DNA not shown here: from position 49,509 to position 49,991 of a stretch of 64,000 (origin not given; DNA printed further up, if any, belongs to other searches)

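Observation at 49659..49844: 61-aa ORF translationally coupled between ilvC and leuA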

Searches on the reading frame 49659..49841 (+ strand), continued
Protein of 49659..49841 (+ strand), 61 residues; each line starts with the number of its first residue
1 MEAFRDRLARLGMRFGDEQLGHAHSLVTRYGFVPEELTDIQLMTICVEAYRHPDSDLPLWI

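Call 36: search_protein_families(library=ncbifam, proteins=[P0145, P0130, P0122, P0129, P0114, P0124, P0115, P0118, P0127, P0111], max_evalue=1)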
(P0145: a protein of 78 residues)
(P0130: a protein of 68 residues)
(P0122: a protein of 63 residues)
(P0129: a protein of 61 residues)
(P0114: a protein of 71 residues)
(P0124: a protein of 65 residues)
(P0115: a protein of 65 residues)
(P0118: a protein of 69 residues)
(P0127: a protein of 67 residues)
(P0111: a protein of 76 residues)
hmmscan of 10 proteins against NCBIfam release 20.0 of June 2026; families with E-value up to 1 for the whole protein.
P0145 (78 aa): 10 families
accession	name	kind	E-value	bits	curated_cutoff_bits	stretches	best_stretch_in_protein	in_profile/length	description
NF002086.0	PRK00915.1-3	equivalog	6.7e-12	44.6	532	1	1-72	316-387/516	2-isopropylmalate synthase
TIGR00973.1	leuA_bact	equivalog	3.7e-11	42.2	598.7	1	1-73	311-383/494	2-isopropylmalate synthase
NF002087.0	PRK00915.1-4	equivalog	1.1e-10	40.6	729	1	1-69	316-385/516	2-isopropylmalate synthase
NF002085.0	PRK00915.1-2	subfamily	6.4e-08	31.8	517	1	1-68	312-378/504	2-isopropylmalate synthase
NF002088.0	PRK00915.1-5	equivalog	1.8e-07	30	697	1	1-71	313-383/514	2-isopropylmalate synthase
NF041069.1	IPMS_Sufob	equivalog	8.5e-06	25.3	600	1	1-67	301-366/371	isopropylmalate synthase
TIGR02090.1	LEU1_arch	subfamily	1.2e-05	24.6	484.75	1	2-62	300-359/363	isopropylmalate/citramalate/homocitrate synthases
TIGR02660.1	nifV_homocitr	equivalog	0.00023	20.6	462.9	1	2-45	301-343/365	homocitrate synthase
NF002084.0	PRK00915.1-1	equivalog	0.0021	16.7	748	1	1-67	314-380/523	2-isopropylmalate synthase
TIGR02146.1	LysS_fung_arch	equivalog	0.038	13.2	413.55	1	1-42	297-337/344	homocitrate synthase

P0130 (68 aa): 4 families
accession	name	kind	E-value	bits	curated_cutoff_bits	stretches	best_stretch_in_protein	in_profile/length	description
NF002085.0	PRK00915.1-2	subfamily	0.0066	15.2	517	1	12-59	333-380/504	2-isopropylmalate synthase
TIGR03420.1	DnaA_homol_Hda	equivalog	0.025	14.1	194.8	1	3-37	158-192/226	DnaA regulatory inactivator Hda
TIGR00973.1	leuA_bact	equivalog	0.056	11.9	598.7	1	12-65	333-386/494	2-isopropylmalate synthase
NF006944.0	PRK09426.1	equivalog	0.063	11.2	876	1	2-64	478-536/721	methylmalonyl-CoA mutase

P0122 (63 aa): 0 families

P0129 (61 aa): 0 families

P0114 (71 aa): 0 families

P0124 (65 aa): 0 families

P0115 (65 aa): 0 families

P0118 (69 aa): 1 family
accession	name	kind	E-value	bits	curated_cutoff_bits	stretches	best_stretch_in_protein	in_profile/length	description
NF002086.0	PRK00915.1-3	equivalog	0.081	11.4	532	1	12-61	339-388/516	2-isopropylmalate synthase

P0127 (67 aa): 0 families

P0111 (76 aa): 0 families

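Call 37: search_protein_families(library=ncbifam, proteins=[P0109, P0110, P0112, P0113, P0116, P0119, P0121, P0125, P0126, P0128], max_evalue=1)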
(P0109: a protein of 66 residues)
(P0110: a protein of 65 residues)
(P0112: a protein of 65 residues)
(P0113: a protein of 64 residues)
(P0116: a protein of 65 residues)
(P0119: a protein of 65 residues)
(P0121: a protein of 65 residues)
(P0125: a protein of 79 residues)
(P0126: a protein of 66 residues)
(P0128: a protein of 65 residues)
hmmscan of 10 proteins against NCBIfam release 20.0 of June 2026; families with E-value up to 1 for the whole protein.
P0109 (66 aa): 0 families

P0110 (65 aa): 0 families

P0112 (65 aa): 0 families

P0113 (64 aa): 3 families
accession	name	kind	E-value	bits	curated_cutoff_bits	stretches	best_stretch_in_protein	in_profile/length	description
TIGR00973.1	leuA_bact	equivalog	0.0055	15.2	598.7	1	7-60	333-386/494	2-isopropylmalate synthase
NF002086.0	PRK00915.1-3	equivalog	0.11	10.9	532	1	7-59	338-390/516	2-isopropylmalate synthase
NF002085.0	PRK00915.1-2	subfamily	0.16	10.7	517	1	7-59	333-385/504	2-isopropylmalate synthase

P0116 (65 aa): 1 family
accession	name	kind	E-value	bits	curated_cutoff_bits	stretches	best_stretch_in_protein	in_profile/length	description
NF002085.0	PRK00915.1-2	subfamily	0.079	11.7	517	1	8-60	334-386/504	2-isopropylmalate synthase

P0119 (65 aa): 0 families

P0121 (65 aa): 0 families

P0125 (79 aa): 0 families

P0126 (66 aa): 0 families

P0128 (65 aa): 0 families

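Call 38: find_encoding_contigs(protein=P0145, flank=6000, max_places=3)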
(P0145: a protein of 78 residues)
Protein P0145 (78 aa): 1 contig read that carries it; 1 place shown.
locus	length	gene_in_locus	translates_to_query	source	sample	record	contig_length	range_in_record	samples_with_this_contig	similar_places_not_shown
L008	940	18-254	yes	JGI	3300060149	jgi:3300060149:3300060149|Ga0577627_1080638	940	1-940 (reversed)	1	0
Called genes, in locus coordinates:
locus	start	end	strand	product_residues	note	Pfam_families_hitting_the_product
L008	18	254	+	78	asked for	PF22617:HCS_D2 (weak)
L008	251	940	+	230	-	?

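Call 39: find_encoding_contigs(protein=P0130, flank=6000, max_places=3)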
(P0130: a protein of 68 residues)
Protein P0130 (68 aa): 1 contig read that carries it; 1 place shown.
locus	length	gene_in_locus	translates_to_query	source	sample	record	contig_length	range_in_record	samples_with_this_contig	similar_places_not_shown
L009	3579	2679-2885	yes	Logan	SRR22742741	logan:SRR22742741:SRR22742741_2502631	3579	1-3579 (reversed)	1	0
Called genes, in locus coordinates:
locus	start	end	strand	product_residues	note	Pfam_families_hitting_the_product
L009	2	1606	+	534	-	?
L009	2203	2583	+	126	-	-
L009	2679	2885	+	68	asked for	-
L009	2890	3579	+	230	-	?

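Call 40: find_encoding_contigs(protein=P0113, flank=6000, max_places=3)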
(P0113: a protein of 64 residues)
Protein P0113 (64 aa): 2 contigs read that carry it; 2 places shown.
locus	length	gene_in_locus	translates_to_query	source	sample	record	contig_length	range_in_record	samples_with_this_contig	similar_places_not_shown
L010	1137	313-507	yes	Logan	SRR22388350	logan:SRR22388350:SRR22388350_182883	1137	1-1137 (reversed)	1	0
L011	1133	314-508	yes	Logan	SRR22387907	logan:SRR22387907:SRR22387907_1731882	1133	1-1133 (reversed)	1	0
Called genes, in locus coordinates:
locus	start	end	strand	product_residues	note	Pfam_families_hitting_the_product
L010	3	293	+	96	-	?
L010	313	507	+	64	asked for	-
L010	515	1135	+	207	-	?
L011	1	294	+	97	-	?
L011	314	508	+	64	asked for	-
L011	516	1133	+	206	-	?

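Call 43: find_related_loci(query=A1, collection=genome_contigs, flank=5000)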
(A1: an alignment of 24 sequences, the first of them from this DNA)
Query A1 (61 aa) in genome_contigs; peptide patterns used: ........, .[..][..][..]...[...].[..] (x = any residue, [..] = any of these).
90 stretches matched a pattern; 30 encode a relative of the query (tblastn E <= 1e-3); 30 distinct loci.
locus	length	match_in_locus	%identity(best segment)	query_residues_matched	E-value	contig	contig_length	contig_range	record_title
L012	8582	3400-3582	90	1-61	8e-37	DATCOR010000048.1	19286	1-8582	MAG TPA_asm: Candidatus Limnocylindria bacterium isolate SMAG_U7206 k141_19586, whole genome shotgun sequence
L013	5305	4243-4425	89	1-61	2e-36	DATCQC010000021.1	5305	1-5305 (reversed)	MAG TPA_asm: Candidatus Limnocylindria bacterium isolate SMAG_U7243 k141_96299, whole genome shotgun sequence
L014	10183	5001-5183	89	1-61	1e-35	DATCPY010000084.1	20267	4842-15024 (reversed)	MAG TPA_asm: Candidatus Limnocylindria bacterium isolate SMAG_U7239 k141_34867, whole genome shotgun sequence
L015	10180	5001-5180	90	2-61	2e-35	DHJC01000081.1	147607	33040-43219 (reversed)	MAG TPA_asm: Chloroflexi bacterium UBA4730 UBA4730_contig_34, whole genome shotgun sequence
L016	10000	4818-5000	85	1-61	2e-34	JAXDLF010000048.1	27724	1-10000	MAG: Chloroflexota bacterium isolate BP_611 scaffold_3330574, whole genome shotgun sequence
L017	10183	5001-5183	84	1-61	3e-33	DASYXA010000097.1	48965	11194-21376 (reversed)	MAG TPA_asm: Candidatus Limnocylindria bacterium isolate SMAG_U6296 k141_791726, whole genome shotgun sequence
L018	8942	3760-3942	80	1-61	3e-32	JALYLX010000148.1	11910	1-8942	MAG: Chloroflexota bacterium isolate AFD bin50 SD1486_k127_27037, whole genome shotgun sequence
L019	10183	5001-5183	82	1-61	5e-32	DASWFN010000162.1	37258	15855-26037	MAG TPA_asm: Candidatus Limnocylindria bacterium isolate SMAG_U2790 k141_4108636, whole genome shotgun sequence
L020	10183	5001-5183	82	1-61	1e-31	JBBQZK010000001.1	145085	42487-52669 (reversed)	MAG: Candidatus Limnocylindria bacterium isolate Co_metawrap_2216 Cmw_2216_k141_24273880_length_145085_cov_15.5708, whol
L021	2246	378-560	80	1-61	1e-31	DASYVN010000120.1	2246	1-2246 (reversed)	MAG TPA_asm: Candidatus Limnocylindria bacterium isolate SMAG_U6255 k141_93609, whole genome shotgun sequence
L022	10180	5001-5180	82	2-61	4e-31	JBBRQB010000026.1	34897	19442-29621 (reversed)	MAG: Candidatus Limnocylindria bacterium isolate metawrap_la1_12 W_la1_12_k141_491920L_34897_cov_14.0082, whole genome s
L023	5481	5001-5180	82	2-61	5e-31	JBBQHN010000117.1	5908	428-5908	MAG: Candidatus Limnocylindria bacterium isolate Co_metawrap_902 Cmw_902_k141_26626457_length_5908_cov_10.9892, whole ge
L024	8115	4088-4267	78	2-61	2e-30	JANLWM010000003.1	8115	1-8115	MAG: Chloroflexota bacterium isolate OTE_20_metabat_38 OTE_20_k141_4130890, whole genome shotgun sequence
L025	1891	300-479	78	2-61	6e-30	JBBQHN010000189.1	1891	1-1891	MAG: Candidatus Limnocylindria bacterium isolate Co_metawrap_902 Cmw_902_k141_25684798_length_1891_cov_7.9863, whole gen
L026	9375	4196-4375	75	2-61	1e-28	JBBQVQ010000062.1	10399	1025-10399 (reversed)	MAG: Candidatus Limnocylindria bacterium isolate Co_metawrap_2004 Cmw_2004_k141_6897780_length_10399_cov_18.0000, whole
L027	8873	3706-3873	80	2-57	1e-27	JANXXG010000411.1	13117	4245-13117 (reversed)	MAG: Chloroflexi bacterium isolate GL140_2_metabat_395 GL140_2_k141_980480, whole genome shotgun sequence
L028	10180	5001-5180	60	2-61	3e-20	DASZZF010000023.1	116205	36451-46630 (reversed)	MAG TPA_asm: Candidatus Limnocylindria bacterium isolate SMAG_U6229 k141_308620, whole genome shotgun sequence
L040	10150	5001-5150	50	12-61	3e-11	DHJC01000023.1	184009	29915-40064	MAG TPA_asm: Chloroflexi bacterium UBA4730 UBA4730_contig_115, whole genome shotgun sequence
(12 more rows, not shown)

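Call 48: search_protein_families(library=pfam, alignment_id=A2, max_evalue=10)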
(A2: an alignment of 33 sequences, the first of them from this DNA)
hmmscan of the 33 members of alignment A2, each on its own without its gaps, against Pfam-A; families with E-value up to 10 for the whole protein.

A. member 1, seq(61 aa): 0 families

B. families by the number of members that match (of 33 scanned): 9 families
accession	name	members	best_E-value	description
PF22617.1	HCS_D2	1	1.1e-06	Homocitrate synthase post-HMGL domain-like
PF11265.14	Med25_VWA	1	0.036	Mediator complex subunit 25 von Willebrand factor type A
PF22688.2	Hda_lid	1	0.039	Hda, lid domain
PF10910.14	Phage_gene29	1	0.055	Phage gene 29 protein family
PF19840.4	DUF6317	1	0.11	Family of unknown function (DUF6317)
PF08241.18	Methyltransf_11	1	0.11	Methyltransferase domain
PF25645.1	Seadorna_VP8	1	0.16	Seadornavirus outer capsid protein VP8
PF18133.7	HydF_tetramer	1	0.18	Hydrogen maturase F tetramerization domain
PF17230.7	DUF5304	1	0.23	Family of unknown function (DUF5304)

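Call 59: find_encoding_contigs(protein=P0125, flank=5000, max_places=3)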
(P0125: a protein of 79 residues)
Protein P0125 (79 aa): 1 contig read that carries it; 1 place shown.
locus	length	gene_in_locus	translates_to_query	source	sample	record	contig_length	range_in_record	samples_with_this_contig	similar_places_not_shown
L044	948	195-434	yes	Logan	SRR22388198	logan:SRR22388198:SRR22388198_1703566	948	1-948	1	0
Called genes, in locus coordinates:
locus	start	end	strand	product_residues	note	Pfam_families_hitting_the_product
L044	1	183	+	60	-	?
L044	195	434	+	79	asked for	-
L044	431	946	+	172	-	?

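Call 60: find_encoding_contigs(protein=P0110, flank=5000, max_places=3)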
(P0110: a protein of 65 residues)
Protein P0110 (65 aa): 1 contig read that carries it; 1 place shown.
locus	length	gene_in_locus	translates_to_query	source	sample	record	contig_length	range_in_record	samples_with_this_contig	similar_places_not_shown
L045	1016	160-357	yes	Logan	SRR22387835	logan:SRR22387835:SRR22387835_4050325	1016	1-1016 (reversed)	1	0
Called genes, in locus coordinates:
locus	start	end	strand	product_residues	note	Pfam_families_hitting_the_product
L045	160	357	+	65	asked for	-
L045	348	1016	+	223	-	?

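Call 61: find_encoding_contigs(protein=P0118, flank=5000, max_places=3)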
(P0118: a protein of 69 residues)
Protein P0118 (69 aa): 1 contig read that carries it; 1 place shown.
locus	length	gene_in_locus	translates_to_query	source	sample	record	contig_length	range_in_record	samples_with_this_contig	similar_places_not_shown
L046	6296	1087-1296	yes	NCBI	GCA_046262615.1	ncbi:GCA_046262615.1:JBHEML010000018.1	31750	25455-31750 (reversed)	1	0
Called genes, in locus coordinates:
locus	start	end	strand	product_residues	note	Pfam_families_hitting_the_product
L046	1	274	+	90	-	PF01471:PG_binding_1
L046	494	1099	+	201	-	PF02826:2-Hacid_dh_C (weak), PF03446:NAD_binding_2 (weak), PF03807:F420_oxidored (weak), PF07991:KARI_N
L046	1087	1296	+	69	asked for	-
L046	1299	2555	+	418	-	PF00155:Aminotran_1_2, PF12897:Asp_aminotransf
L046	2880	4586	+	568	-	PF07969:Amidohydro_3, PF01979:Amidohydro_1 (faint)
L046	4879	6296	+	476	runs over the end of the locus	PF01425:Amidase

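Call 69: fold_search(model_id=the predicted structure, library=pdb)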
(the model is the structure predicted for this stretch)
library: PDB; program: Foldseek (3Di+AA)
matches with E <= 10: 78; with E <= 0.001: 0
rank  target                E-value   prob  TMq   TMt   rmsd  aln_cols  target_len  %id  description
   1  6e1j_A                1.5e+00  0.77  0.63  0.10   2.8        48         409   25  Crystal Structure of Methylthioalkylmalate Synthase (BjuMAM1.1) from Brassica juncea (released 2019-05-08)
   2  6iem_G                1.6e+00  0.23  0.43  0.09   4.0        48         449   31  Argininosuccinate lyase from Mycobacterium tuberculosis (released 2019-02-20)
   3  5okz_l                1.8e+00  0.54  0.60  0.16   2.3        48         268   14  Crystal Strucrure of the Mpp6 Exosome complex (released 2017-08-30)
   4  6iem_A                1.8e+00  0.23  0.45  0.09   3.9        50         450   30  Argininosuccinate lyase from Mycobacterium tuberculosis (released 2019-02-20)
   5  8zey                  2.0e+00  0.51  0.60  0.57   3.0        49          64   14  Anti-CRISPR type I subtype E3;AcrIE3 (released 2024-06-05)
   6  7w3a_F                2.1e+00  0.12  0.39  0.09   9.0        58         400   22  Structure of USP14-bound human 26S proteasome in substrate-engaged state ED4_USP14 (released 2022-05-04)
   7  5okz_R                2.4e+00  0.44  0.60  0.16   2.3        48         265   14  Crystal Strucrure of the Mpp6 Exosome complex (released 2017-08-30)
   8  5jea_H                2.8e+00  0.41  0.61  0.16   2.2        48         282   14  Structure of a cytoplasmic 11-subunit RNA exosome complex including Ski7, bound to RNA (released 2016-07-13)
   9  6ig5_A                3.0e+00  0.18  0.46  0.09   3.9        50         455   30  Crystal structure of argininosuccinate lyase from Mycobacterium tuberculosis (released 2019-02-06)
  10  8jrt_F                3.1e+00  0.08  0.37  0.09   6.6        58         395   22  Cryo-EM structure of human 26S proteasomal RP subcomplex (Ea state) bound to K11/K48-branched ubiquitin (Ub) chain com (released 2024-12-18)
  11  5okz_b                3.6e+00  0.33  0.61  0.17   2.3        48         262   14  Crystal Strucrure of the Mpp6 Exosome complex (released 2017-08-30)
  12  8qcf_I                3.6e+00  0.33  0.60  0.16   2.3        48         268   14  yeast cytoplasmic exosome-Ski2 complex degrading a RNA substrate (released 2024-01-10)
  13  4oo1_H                3.6e+00  0.33  0.61  0.16   2.3        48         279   14  Structure of an Rrp6-RNA exosome complex bound to poly(A) RNA (released 2014-07-02)
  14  8hel                  3.6e+00  0.30  0.57  0.52   3.2        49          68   12  Crystal Structure of Anti-CRISPR AcrIE3 (released 2024-05-08)
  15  5k36_H                3.8e+00  0.30  0.62  0.16   2.9        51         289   14  Structure of an eleven component nuclear RNA exosome complex bound to RNA (released 2016-11-02)
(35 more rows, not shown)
